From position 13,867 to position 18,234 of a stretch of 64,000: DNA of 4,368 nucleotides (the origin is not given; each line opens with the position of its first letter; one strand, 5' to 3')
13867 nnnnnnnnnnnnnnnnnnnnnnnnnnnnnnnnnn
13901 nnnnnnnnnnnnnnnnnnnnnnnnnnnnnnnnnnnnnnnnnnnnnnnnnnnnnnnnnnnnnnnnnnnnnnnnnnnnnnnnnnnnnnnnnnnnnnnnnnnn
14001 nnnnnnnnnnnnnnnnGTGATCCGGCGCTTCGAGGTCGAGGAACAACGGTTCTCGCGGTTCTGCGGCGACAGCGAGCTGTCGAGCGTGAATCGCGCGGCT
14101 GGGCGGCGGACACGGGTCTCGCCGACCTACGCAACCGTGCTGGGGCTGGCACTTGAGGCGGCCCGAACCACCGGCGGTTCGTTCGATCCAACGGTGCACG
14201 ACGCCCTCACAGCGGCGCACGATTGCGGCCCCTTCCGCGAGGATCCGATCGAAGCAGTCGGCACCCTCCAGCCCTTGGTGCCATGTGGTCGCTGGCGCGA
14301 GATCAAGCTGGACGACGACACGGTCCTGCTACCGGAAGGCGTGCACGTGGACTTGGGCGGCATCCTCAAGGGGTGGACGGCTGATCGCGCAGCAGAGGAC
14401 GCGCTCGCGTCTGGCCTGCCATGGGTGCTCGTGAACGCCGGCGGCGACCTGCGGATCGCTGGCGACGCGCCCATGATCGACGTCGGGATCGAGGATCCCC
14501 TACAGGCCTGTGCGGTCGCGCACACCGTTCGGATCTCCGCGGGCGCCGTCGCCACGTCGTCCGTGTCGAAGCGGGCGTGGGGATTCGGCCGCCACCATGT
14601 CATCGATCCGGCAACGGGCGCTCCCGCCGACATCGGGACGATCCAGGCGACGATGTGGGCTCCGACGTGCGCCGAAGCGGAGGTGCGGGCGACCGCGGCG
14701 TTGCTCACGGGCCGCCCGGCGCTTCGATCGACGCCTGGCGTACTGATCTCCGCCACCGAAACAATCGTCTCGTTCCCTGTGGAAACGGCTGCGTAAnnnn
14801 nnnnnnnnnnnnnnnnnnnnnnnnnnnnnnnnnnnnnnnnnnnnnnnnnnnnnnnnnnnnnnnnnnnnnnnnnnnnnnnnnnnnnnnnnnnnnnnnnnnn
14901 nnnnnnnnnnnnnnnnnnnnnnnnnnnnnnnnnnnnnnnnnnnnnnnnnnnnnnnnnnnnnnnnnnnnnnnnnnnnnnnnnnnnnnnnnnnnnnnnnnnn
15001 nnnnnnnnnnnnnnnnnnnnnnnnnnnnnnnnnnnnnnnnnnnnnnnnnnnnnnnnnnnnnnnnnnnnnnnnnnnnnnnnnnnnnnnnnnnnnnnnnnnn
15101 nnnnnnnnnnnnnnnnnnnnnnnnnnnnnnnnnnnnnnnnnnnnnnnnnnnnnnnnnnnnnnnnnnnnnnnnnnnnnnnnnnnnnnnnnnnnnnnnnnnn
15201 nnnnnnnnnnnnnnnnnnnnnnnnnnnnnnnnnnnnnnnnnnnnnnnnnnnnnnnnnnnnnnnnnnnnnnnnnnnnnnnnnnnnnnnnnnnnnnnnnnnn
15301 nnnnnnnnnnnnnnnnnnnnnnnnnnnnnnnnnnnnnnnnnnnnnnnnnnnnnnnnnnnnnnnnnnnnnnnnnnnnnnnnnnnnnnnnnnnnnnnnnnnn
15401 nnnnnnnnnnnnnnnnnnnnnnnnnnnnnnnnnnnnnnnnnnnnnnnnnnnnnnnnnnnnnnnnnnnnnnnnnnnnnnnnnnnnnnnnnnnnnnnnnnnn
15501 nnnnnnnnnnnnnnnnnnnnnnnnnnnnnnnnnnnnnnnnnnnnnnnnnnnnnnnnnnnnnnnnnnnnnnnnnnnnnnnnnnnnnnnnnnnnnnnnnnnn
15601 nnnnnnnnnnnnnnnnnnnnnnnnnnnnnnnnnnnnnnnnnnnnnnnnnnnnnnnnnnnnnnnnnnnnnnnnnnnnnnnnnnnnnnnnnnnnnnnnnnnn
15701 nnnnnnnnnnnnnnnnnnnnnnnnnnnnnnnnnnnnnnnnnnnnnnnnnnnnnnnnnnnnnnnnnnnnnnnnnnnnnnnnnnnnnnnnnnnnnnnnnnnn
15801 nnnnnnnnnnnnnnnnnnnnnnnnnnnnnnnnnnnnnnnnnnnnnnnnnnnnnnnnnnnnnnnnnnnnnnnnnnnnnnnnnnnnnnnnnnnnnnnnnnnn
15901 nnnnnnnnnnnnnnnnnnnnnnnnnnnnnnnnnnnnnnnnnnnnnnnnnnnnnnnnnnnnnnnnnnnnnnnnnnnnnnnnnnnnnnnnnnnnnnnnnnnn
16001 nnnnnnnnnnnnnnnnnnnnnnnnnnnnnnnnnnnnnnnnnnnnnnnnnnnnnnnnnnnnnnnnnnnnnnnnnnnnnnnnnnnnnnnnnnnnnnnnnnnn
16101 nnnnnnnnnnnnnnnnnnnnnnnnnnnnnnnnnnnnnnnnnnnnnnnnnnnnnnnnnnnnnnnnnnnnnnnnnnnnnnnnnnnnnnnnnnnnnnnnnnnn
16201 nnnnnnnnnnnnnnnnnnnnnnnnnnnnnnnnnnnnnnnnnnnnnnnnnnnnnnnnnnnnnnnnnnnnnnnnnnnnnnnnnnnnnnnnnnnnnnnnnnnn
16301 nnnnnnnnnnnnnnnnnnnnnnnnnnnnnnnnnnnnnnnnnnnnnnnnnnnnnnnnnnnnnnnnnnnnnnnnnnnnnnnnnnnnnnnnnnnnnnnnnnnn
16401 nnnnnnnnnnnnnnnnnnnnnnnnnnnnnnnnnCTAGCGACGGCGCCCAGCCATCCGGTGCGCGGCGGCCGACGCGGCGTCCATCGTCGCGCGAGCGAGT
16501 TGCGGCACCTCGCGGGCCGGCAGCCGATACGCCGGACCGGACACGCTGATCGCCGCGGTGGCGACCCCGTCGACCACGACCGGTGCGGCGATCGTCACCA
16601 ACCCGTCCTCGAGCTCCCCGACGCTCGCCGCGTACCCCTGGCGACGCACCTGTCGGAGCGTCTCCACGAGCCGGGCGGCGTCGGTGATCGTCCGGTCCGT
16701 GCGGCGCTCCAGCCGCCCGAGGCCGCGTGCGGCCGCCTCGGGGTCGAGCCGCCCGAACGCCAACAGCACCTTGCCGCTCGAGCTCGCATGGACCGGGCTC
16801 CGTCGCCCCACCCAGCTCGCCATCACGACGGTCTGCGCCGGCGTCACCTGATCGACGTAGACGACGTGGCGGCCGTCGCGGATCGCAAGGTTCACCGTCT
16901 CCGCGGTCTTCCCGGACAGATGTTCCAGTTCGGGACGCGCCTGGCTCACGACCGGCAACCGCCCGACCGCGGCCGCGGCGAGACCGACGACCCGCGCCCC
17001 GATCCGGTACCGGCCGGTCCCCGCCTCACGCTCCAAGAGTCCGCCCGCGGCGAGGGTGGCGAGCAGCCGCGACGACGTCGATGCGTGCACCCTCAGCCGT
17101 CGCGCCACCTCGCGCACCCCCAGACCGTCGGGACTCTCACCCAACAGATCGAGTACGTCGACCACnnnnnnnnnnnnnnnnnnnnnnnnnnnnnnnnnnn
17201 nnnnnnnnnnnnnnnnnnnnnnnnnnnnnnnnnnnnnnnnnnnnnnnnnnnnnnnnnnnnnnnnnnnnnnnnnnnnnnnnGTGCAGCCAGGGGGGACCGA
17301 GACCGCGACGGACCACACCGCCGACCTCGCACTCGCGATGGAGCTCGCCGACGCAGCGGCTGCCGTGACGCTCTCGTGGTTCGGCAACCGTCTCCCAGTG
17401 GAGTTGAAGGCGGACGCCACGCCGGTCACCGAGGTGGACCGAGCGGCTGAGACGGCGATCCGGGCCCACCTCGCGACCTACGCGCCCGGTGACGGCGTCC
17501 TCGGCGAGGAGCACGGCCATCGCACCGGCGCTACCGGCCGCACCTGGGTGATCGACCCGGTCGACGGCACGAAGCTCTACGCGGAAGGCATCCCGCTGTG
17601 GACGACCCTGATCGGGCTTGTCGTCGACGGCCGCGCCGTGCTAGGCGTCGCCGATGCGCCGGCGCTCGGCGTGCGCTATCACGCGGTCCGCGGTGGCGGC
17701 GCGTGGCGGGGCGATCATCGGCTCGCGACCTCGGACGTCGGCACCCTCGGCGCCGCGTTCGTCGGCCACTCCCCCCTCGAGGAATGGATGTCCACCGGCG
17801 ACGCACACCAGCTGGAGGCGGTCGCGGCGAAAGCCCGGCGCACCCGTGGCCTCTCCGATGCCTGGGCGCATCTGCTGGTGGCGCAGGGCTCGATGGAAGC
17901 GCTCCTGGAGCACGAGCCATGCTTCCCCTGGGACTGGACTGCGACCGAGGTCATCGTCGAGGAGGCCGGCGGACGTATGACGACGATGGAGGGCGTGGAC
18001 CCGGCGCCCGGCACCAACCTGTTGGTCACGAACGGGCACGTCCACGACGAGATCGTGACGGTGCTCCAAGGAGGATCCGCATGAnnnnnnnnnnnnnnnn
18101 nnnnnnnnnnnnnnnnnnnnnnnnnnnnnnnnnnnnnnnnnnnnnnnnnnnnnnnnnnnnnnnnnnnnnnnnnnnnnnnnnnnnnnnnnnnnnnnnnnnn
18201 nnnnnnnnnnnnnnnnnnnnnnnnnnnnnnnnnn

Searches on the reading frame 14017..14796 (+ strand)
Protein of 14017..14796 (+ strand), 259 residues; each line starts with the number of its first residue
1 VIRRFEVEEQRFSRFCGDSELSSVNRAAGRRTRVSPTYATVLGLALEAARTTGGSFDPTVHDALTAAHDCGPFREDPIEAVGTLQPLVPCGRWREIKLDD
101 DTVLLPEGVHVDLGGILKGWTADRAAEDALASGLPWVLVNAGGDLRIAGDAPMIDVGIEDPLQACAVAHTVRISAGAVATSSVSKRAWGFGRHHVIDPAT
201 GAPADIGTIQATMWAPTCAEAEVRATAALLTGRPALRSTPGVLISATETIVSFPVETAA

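Call 18: search_protein_families(library=pfam, proteins=[window:14017-14796:+], max_evalue=0.001)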
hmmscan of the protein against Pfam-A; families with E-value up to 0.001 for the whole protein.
window:14017-14796:+ (259 aa): 1 family
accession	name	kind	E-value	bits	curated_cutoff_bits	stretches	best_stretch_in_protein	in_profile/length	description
PF02424.20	ApbE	-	5.9e-44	151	25.6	1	4-233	20-248/266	ApbE family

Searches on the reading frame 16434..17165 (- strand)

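Call 18: search_protein_families(library=pfam, proteins=[window:16434-17165:-], max_evalue=0.001)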
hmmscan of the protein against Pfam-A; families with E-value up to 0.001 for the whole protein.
window:16434-17165:- (243 aa): 4 families
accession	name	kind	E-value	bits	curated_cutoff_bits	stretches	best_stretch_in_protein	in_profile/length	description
PF01614.24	IclR_C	-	3.2e-42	144.5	24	1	65-233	2-171/174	Bacterial transcriptional regulator IclR C-terminal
PF09339.16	HTH_IclR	-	4.6e-10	39.6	22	1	2-47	6-51/52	IclR helix-turn-helix domain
PF12802.13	MarR_2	-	3.9e-08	33.8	27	1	3-48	9-54/61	MarR family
PF08100.18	Dimerisation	-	0.00049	20.3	25.6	0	3-53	29-81/93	O-methyltransferase dimerisation domain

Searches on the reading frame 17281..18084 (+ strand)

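Call 18: search_protein_families(library=pfam, proteins=[window:17281-18084:+], max_evalue=0.001)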
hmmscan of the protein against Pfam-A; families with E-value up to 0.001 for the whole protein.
window:17281-18084:+ (267 aa): 1 family
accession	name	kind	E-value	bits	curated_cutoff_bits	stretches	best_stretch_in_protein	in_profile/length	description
PF00459.30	Inositol_P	-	8.2e-49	166.9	27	1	16-251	6-254/271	Inositol monophosphatase family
